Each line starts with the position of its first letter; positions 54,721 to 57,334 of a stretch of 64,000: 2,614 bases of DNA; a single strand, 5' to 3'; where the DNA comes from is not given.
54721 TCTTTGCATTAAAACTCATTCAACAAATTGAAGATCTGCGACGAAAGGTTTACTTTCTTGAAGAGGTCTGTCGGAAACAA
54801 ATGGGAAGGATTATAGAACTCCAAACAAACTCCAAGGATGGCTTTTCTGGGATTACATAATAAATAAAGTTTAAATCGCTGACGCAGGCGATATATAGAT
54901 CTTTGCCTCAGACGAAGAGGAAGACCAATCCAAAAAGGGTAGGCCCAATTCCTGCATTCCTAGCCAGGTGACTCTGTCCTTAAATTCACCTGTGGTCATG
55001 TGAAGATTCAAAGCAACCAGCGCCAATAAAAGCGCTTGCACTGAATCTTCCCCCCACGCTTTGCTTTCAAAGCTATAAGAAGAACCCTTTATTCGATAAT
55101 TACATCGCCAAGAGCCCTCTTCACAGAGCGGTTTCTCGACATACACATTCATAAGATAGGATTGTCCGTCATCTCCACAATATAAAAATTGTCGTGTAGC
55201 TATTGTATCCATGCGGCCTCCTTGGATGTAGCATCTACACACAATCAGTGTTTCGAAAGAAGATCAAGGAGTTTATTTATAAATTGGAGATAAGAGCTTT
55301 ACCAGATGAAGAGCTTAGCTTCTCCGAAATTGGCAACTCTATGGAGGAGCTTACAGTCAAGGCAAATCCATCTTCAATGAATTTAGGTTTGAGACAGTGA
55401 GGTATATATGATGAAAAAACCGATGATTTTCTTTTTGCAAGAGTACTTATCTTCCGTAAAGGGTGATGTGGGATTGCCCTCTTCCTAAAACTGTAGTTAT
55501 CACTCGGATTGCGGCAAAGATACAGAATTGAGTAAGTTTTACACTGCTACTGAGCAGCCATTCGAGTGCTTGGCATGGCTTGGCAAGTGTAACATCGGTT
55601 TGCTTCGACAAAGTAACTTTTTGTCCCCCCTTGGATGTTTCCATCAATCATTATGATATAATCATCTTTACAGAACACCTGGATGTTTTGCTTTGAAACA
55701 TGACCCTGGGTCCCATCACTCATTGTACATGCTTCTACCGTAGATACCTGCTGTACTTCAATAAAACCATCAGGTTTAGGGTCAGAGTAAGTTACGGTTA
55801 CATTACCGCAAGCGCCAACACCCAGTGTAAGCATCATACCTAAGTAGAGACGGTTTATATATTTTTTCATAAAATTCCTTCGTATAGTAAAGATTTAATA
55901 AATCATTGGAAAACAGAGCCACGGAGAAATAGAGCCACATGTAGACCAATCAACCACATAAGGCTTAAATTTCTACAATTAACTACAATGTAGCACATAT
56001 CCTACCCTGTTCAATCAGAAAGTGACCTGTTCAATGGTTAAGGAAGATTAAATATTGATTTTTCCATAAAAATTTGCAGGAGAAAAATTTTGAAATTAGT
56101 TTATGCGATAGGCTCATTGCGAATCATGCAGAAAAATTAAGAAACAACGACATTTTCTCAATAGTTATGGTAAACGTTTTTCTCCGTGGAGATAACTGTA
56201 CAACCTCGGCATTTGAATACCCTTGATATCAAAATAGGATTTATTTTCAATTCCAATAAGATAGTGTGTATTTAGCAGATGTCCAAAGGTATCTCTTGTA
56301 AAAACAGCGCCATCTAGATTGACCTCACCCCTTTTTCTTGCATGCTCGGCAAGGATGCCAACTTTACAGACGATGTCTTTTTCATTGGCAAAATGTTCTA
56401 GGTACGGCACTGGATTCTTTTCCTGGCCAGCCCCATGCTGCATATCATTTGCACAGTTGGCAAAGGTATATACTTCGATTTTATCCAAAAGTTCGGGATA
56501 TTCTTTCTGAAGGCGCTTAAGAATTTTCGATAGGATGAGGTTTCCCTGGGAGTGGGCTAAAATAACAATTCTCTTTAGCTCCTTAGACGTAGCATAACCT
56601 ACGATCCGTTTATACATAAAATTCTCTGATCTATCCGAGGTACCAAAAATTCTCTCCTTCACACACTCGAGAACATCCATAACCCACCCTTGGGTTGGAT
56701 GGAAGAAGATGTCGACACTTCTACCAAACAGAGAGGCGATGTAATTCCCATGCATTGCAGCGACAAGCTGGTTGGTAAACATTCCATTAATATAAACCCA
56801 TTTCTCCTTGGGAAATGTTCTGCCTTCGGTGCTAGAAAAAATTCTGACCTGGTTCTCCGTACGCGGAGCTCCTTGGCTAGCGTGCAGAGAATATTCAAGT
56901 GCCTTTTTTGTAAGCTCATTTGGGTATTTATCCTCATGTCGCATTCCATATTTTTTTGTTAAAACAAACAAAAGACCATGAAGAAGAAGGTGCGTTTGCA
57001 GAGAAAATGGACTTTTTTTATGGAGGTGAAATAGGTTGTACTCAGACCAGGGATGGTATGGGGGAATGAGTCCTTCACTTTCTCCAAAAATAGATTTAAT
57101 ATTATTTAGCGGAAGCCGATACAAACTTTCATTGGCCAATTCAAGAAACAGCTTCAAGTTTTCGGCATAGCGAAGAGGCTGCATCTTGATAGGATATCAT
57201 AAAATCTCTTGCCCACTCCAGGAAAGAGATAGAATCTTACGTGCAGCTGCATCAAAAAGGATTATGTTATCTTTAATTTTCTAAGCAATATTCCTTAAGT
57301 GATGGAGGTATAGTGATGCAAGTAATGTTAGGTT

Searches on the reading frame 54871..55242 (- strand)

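Call 107: search_protein_families(library=pfam, proteins=[window:54871-55242:-], max_evalue=0.001)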
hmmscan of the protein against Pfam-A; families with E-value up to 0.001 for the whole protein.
window:54871-55242:- (123 aa): 1 family
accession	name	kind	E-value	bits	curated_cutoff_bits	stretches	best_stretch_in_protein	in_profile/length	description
PF22302.1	DUF6968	-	1.4e-15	57.4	27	1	16-102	2-89/90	Domain of unknown function (DUF6968)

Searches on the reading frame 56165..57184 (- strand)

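Call 107: search_protein_families(library=pfam, proteins=[window:56165-57184:-], max_evalue=0.001)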
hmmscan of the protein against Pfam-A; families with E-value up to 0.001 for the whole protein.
window:56165-57184:- (339 aa): 2 families
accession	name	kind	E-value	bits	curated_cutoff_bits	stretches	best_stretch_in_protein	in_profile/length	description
PF05057.20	DUF676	-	8.4e-05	22.6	20.3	1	194-242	66-119/217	Putative serine esterase (DUF676)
PF05990.18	DUF900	-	0.00084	19.3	20.5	0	184-242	74-133/232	Alpha/beta hydrolase of unknown function (DUF900)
